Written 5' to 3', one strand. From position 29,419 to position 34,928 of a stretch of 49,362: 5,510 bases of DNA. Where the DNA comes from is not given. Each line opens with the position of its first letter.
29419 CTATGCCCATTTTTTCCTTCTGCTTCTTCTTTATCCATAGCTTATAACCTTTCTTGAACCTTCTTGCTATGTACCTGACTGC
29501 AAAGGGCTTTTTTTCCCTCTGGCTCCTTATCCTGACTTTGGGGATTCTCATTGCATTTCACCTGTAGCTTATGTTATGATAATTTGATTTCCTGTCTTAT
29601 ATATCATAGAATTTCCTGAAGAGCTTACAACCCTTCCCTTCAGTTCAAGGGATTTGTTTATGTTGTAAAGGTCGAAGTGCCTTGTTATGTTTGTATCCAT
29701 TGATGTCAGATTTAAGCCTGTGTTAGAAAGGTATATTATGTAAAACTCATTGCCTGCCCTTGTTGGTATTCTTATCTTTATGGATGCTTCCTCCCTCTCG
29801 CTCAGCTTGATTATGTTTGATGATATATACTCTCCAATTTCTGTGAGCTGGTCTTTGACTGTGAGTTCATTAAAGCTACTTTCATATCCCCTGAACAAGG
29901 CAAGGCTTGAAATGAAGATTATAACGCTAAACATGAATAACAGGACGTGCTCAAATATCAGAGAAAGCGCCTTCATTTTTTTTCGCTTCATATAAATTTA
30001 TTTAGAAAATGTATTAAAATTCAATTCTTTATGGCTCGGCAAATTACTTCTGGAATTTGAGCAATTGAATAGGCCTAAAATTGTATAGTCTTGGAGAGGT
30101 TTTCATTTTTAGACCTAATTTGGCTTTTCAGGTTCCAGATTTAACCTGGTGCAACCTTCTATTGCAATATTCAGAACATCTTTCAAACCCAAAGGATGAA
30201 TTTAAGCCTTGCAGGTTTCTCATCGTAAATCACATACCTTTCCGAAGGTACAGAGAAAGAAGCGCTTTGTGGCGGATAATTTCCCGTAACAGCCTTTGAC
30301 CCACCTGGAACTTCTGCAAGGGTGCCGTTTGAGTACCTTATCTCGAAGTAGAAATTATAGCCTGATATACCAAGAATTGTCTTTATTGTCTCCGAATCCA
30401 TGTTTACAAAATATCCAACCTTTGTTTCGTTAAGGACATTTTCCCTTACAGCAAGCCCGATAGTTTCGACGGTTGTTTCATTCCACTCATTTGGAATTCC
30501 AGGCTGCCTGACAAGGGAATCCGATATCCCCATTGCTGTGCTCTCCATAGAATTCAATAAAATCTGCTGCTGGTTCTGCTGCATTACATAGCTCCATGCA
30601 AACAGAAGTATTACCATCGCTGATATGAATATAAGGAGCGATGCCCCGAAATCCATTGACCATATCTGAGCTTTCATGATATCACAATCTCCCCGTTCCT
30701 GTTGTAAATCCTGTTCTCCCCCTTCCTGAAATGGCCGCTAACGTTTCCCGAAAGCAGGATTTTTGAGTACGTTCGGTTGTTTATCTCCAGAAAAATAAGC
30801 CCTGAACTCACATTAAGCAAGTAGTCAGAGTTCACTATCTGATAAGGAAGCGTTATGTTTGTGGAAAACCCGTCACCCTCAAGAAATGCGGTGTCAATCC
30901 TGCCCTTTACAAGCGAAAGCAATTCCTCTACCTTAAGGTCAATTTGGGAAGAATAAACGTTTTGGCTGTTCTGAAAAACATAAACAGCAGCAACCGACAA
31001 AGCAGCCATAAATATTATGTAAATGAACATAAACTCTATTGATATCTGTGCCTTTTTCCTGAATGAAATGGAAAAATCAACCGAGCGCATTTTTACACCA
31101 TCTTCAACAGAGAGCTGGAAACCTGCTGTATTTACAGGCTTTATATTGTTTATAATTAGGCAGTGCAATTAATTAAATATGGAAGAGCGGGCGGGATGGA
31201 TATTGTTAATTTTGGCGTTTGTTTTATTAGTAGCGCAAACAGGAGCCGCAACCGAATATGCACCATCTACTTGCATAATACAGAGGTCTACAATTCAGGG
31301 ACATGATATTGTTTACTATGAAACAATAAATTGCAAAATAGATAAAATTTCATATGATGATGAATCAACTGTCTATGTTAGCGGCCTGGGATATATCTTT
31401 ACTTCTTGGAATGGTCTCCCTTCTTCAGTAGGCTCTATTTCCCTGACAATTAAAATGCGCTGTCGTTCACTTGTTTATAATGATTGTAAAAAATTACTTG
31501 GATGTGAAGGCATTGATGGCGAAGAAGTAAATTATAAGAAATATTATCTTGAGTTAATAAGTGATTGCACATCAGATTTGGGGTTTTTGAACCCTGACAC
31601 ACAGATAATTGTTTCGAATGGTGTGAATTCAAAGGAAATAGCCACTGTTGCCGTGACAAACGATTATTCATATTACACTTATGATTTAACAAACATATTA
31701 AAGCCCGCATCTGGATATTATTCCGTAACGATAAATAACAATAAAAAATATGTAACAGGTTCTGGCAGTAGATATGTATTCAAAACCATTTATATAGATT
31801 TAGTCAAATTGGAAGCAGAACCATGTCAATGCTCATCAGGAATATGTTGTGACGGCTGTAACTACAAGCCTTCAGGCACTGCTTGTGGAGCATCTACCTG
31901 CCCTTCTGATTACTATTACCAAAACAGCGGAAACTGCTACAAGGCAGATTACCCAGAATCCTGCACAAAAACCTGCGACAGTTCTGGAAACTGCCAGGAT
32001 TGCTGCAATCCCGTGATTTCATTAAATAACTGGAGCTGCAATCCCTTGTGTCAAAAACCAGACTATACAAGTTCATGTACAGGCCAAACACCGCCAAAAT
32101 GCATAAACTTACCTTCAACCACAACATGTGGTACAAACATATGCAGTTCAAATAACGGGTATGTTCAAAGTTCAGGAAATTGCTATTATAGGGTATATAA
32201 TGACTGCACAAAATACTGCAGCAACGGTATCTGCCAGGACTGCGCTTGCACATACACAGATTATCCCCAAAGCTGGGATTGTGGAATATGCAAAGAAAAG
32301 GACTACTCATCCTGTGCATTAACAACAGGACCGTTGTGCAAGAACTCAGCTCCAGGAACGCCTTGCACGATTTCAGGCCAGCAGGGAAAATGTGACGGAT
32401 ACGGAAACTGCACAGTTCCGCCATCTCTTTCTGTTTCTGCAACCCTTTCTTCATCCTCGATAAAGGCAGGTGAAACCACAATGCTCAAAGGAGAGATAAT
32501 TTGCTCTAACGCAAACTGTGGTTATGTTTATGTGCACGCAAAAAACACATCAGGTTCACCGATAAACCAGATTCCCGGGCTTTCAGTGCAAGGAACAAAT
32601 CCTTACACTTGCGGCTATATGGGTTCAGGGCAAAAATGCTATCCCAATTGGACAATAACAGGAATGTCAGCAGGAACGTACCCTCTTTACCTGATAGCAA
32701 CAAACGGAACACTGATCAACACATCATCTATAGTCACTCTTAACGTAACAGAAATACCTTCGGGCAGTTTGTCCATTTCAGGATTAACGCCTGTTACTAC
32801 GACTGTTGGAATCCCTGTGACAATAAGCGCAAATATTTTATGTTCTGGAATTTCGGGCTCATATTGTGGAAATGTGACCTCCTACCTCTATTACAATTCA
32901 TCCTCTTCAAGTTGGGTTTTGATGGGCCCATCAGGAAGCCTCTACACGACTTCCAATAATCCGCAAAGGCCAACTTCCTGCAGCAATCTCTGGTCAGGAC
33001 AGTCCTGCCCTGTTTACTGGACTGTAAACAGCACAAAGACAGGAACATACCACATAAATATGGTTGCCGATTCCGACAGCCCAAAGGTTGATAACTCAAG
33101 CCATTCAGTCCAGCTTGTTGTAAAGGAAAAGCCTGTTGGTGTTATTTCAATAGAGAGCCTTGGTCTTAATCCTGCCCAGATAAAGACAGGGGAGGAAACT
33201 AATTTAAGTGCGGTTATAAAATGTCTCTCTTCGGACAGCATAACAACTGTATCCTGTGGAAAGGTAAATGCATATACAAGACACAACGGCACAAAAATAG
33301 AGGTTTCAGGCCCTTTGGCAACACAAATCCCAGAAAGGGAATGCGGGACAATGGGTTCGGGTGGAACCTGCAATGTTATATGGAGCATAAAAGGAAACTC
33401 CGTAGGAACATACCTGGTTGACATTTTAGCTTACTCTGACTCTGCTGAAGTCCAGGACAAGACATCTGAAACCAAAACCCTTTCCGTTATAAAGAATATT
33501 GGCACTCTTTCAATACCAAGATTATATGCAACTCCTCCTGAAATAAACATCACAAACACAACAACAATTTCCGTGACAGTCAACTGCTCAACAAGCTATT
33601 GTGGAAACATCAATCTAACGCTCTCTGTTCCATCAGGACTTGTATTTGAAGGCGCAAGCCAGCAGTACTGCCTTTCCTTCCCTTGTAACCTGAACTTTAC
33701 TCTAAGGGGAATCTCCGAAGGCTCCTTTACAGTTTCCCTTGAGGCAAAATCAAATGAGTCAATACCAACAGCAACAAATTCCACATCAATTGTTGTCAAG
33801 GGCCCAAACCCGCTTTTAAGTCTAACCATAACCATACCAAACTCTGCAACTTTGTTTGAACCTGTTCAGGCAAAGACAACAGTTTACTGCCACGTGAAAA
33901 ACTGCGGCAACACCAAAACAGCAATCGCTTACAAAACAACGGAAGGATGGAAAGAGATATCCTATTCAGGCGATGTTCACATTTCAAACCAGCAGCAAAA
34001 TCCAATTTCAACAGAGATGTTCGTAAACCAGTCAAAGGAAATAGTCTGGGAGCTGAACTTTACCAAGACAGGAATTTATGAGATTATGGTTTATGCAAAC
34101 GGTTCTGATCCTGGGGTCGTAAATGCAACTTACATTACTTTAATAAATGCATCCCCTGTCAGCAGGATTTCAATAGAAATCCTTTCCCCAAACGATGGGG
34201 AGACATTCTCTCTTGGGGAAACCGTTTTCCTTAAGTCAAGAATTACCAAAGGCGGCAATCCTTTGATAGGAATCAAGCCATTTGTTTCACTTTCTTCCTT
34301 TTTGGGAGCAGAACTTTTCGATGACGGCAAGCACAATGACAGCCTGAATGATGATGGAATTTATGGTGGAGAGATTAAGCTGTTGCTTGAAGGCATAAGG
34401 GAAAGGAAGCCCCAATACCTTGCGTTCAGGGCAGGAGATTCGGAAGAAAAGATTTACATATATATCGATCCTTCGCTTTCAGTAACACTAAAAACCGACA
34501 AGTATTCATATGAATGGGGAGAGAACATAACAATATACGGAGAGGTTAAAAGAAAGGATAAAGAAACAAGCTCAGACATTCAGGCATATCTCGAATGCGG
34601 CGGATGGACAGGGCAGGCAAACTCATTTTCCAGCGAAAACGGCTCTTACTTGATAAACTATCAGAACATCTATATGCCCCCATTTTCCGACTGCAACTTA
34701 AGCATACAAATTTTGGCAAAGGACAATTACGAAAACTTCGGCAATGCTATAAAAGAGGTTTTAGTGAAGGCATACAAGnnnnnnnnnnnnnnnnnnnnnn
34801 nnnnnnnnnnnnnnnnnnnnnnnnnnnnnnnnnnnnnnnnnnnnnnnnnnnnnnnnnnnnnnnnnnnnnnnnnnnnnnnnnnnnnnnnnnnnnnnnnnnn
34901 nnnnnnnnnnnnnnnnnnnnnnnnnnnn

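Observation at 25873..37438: Type IV pilus-like operon divergently coupled to a giant adhesin-like protein and a KaiC/ArlH-like ATPase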

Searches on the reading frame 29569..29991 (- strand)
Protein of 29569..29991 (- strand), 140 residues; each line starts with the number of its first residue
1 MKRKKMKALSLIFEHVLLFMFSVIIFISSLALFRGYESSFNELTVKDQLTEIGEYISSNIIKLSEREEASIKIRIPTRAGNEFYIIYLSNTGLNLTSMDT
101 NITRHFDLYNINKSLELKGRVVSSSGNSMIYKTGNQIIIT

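Call 3: search_protein_families(library=pfam, proteins=[window:29569-29991:-], max_evalue=0.1)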
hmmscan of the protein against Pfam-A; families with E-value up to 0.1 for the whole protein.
window:29569-29991:- (140 aa): 2 families
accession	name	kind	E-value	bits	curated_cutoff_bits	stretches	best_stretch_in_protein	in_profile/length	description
PF23928.1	DUF7266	-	0.0032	17.6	27.6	1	47-126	45-128/145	Family of unknown function (DUF7266)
PF18023.7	FKBP_N_2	-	0.079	13.6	27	0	42-87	57-102/112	BDBT FKBP like N-terminal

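Call 4: search_protein_families(library=ncbifam, proteins=[window:29569-29991:-], max_evalue=0.1)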
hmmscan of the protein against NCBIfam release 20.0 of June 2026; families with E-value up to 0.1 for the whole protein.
window:29569-29991:- (140 aa): 0 families

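Call 83: search_protein_families(library=ncbifam, proteins=[window:29569-29991:-], max_evalue=5)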
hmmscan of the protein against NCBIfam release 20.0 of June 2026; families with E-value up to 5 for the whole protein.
window:29569-29991:- (140 aa): 0 families

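Call 91: find_encoding_contigs(protein=window:29569-29991:-, flank=4000, max_places=6)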
Protein window:29569-29991:- (140 aa): 1 contig read that carries it; 1 place shown.
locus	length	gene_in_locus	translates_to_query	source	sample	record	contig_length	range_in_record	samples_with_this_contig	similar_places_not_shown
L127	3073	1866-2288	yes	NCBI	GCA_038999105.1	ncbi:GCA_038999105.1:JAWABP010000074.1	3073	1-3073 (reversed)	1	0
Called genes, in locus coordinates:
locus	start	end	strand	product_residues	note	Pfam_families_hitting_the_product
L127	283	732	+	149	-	-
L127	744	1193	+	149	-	-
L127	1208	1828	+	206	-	-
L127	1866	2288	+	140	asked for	-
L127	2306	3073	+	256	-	?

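Call 108: search_protein_families(library=pfam, proteins=[L127:283-729:+, L127:744-1190:+, L127:1208-1825:+], max_evalue=0.1)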
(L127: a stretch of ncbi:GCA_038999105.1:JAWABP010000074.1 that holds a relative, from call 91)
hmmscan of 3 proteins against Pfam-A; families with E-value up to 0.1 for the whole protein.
L127:283-729:+ (149 aa): 6 families
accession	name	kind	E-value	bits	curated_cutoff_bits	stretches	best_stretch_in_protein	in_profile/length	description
PF06363.16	Picorna_P3A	-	0.0074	16.6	25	1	89-134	36-84/98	Picornaviridae P3A protein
PF04939.17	RRS1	-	0.037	14.3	25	0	86-119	23-56/165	Ribosome biogenesis regulatory protein (RRS1)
PF05227.19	CHASE3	-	0.049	14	28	0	14-59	49-95/138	CHASE3 domain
PF10796.14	Anti-adapt_IraP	-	0.059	14.5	23.2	1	21-60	34-73/86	Sigma-S stabilisation anti-adaptor protein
PF06673.17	L_lactis_ph-MCP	-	0.071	12.6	27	1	46-117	6-73/347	Lactococcus lactis bacteriophage major capsid protein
PF17107.11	SesA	-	0.091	13.3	26.3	0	13-105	42-119/122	N-terminal domain on NACHT_NTPase and P-loop NTPases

L127:744-1190:+ (149 aa): 1 family
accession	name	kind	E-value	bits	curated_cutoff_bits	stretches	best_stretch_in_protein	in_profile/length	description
PF07790.16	Pilin_N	-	0.0012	20.1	25.2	1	3-63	1-62/78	Archaeal Type IV pilin, N-terminal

L127:1208-1825:+ (206 aa): 0 families

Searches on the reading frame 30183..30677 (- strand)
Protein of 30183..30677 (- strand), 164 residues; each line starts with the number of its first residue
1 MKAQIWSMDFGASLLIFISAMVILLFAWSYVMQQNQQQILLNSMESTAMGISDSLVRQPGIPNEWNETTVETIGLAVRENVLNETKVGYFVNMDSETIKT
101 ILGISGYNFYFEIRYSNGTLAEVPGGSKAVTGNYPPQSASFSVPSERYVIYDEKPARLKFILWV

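Call 3: search_protein_families(library=pfam, proteins=[window:30183-30677:-], max_evalue=0.1)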
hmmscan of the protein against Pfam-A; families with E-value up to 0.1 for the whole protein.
window:30183-30677:- (164 aa): 1 family
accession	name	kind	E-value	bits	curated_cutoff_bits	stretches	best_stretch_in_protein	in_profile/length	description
PF23958.1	DUF7287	-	0.0012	19.9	27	1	8-163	8-157/157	Family of unknown function (DUF7287)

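Call 4: search_protein_families(library=ncbifam, proteins=[window:30183-30677:-], max_evalue=0.1)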
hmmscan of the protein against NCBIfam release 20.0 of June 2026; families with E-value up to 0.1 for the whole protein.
window:30183-30677:- (164 aa): 2 families
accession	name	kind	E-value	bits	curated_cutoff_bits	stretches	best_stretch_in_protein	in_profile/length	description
NF008298.1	PRK11086.1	subfamily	0.0081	14.6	520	1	9-99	5-96/529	DcuS/MalK family sensor histidine kinase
NF047994.1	RP198FamTckup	equivalog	0.012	14.5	650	1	14-69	6-60/348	RP198 family tick cell line-upregulated protein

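Call 61: find_related_loci(query=window:30183-30677:-, collection=genome_contigs, flank=8000)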
Query window:30183-30677:- (164 aa) in genome_contigs; peptide patterns used: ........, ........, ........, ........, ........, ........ (x = any residue, [..] = any of these).
65 stretches matched a pattern; 1 encode a relative of the query (tblastn E <= 1e-3); 1 distinct loci.
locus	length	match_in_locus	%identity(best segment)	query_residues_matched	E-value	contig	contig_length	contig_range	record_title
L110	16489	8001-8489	44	1-164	1e-42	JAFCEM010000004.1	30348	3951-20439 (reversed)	MAG: Candidatus Aenigmatarchaeota archaeon isolate Meg22_1214_Bin_123 Meg22_1214_Bin_123_scaffold_5695, whole genome sho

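Call 83: search_protein_families(library=ncbifam, proteins=[window:30183-30677:-], max_evalue=5)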
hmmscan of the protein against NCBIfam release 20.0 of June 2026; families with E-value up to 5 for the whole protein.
window:30183-30677:- (164 aa): 2 families
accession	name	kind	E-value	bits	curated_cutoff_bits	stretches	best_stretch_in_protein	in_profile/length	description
NF008298.1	PRK11086.1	subfamily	0.0081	14.6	520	1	9-99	5-96/529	DcuS/MalK family sensor histidine kinase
NF047994.1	RP198FamTckup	equivalog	0.012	14.5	650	1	14-69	6-60/348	RP198 family tick cell line-upregulated protein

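Call 90: find_encoding_contigs(protein=window:30183-30677:-, flank=4000, max_places=6)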
Protein window:30183-30677:- (164 aa): no gene with exactly this product is on record in the collection.

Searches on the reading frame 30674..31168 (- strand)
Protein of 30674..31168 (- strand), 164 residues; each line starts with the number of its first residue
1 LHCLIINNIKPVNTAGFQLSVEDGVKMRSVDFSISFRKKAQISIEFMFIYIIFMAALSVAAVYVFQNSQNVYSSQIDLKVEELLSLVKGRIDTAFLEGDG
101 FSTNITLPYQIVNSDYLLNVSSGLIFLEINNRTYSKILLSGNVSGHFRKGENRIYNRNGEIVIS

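Call 3: search_protein_families(library=pfam, proteins=[window:30674-31168:-], max_evalue=0.1)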
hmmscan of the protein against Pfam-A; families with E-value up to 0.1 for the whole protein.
window:30674-31168:- (164 aa): 1 family
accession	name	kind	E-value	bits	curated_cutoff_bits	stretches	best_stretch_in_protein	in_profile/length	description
PF04021.17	Class_IIIsignal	-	0.0082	16.5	23.7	1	38-63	1-26/27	Class III signal peptide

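Call 4: search_protein_families(library=ncbifam, proteins=[window:30674-31168:-], max_evalue=0.1)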
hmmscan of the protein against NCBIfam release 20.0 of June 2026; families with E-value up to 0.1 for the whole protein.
window:30674-31168:- (164 aa): 0 families

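Call 83: search_protein_families(library=ncbifam, proteins=[window:30674-31090:-], max_evalue=5)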
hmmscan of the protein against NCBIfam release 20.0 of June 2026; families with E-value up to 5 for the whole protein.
window:30674-31090:- (138 aa): 0 families

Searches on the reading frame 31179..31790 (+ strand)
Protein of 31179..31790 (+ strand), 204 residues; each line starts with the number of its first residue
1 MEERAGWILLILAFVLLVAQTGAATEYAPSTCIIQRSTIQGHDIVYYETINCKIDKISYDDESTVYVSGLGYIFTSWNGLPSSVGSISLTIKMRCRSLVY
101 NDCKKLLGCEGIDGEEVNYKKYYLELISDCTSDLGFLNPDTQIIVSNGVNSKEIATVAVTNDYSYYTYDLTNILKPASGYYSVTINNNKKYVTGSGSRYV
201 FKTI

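Call 28: search_protein_families(library=pfam, proteins=[window:31179-31790:+], max_evalue=10)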
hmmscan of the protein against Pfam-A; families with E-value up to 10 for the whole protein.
window:31179-31790:+ (204 aa): 1 family
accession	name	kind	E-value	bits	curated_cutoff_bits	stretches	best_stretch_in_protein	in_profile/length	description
PF23861.1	Ribophorin_II_2nd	-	0.009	16.6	23.4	1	157-197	57-99/105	Ribophorin II second domain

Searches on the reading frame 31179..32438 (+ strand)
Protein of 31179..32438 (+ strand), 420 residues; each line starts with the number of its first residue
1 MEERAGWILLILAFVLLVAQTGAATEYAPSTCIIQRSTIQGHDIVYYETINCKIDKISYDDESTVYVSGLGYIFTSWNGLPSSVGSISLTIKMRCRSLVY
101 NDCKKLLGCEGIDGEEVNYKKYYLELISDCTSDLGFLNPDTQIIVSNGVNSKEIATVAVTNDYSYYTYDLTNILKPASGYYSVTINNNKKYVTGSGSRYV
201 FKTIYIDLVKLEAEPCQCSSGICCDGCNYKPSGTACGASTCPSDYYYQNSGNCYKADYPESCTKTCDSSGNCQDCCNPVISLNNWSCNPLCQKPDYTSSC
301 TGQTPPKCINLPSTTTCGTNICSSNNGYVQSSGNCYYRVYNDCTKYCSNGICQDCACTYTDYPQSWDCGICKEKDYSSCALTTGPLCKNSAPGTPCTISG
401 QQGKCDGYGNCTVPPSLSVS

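Call 50: predict_structure(protein=window:31179-32438:+)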
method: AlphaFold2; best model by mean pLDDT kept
length: 420 residues; sequences in the alignment: 1
mean_pLDDT: 36.6   pTM: 0.20
mean pLDDT of the five models: 36.6, 31.8, 31.6, 30.9, 30.0
residues with pLDDT >= 90: 0; 70-90: 23; 50-70: 27; < 50: 370
segments of 3 or more residues with pLDDT < 50: 20-245, 247-385, 417-420
pLDDT, mean of each block of 10 residues (from residue 1): 65 64 35 30 31 32 28 23 27 25 25 26 25 32 38 36 35 36 36 30 32 29 30 39 46 42 39 35 24 28 31 33 39 38 34 34 28 32 44 69 71 60
secondary structure, 60 per line:
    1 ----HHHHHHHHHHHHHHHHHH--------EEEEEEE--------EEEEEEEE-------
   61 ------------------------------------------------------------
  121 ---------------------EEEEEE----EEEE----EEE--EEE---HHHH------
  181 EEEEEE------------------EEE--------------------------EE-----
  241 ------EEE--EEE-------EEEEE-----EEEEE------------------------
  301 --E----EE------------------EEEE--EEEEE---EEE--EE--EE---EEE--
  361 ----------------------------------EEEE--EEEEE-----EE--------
elements in order: H5-22 E31-37 E46-53 E142-147 E152-155 E160-162 E165-167 H171-174 E181-186 E205-207 E247-249 E252-254 E262-266 E272-276 E328-331 E334-338 E342-344 E356-358 E395-398 E401-405

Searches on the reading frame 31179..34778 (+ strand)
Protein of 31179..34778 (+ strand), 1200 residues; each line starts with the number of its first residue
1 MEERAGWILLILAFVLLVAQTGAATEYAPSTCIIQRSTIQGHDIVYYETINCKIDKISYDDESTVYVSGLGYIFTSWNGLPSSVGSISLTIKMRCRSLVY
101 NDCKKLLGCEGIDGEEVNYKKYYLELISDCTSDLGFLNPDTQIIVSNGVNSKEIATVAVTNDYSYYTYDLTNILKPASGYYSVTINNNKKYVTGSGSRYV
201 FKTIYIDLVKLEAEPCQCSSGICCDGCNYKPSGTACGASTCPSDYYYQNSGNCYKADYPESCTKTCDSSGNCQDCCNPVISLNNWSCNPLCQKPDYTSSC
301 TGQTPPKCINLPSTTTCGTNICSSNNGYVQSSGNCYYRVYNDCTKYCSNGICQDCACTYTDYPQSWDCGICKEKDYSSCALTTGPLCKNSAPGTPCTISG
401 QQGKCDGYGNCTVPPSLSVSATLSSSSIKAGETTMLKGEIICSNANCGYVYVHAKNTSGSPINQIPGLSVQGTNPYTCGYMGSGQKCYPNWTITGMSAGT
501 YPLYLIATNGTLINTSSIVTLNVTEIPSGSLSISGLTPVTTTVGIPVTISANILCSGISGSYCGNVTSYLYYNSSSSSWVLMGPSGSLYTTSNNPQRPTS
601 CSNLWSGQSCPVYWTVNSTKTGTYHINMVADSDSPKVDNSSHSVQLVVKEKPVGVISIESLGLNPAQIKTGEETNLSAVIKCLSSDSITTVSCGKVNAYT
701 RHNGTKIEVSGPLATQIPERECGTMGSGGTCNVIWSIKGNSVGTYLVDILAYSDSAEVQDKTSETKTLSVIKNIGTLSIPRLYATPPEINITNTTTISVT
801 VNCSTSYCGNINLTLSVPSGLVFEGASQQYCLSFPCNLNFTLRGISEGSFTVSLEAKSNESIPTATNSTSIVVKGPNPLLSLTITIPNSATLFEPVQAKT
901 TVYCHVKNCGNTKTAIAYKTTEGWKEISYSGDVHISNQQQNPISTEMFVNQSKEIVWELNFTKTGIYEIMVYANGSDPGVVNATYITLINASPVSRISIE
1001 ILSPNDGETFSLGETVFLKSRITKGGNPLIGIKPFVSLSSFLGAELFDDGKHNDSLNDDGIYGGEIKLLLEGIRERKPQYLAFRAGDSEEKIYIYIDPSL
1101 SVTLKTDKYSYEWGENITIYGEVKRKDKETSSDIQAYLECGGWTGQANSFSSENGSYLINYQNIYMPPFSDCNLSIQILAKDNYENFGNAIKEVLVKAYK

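Call 66: search_protein_representatives(protein=window:31179-34778:+)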
Query: 1200 residues. Proteins with E-value up to 0.001 (for the whole library): 82; up to 1e-10: 34; up to 1e-30: 20. The best 82 are listed.
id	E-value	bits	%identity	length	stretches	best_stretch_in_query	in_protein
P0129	2.7e-198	677.8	44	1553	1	224-1199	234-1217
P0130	4.2e-165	567.9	46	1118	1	417-1198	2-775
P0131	2.8e-163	561.9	41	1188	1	363-1194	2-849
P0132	8.9e-129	447.6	37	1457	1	261-1196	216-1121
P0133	1.0e-124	434.1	42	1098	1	460-1198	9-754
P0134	6.4e-76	272.5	46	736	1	202-725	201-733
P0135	4.6e-62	226.6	30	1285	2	598-1193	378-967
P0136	4.3e-60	220.1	31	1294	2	435-1194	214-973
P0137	1.6e-58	214.8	31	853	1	437-1040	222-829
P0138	4.2e-57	210.2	32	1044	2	661-1194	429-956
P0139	4.0e-56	206.9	34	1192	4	891-1197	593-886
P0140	8.2e-56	205.9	31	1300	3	724-1195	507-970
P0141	4.1e-55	203.6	29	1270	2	413-1196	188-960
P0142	5.1e-51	190.0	31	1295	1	464-1196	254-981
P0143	9.4e-48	179.2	28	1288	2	420-1196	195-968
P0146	4.4e-38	147.2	27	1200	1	539-1165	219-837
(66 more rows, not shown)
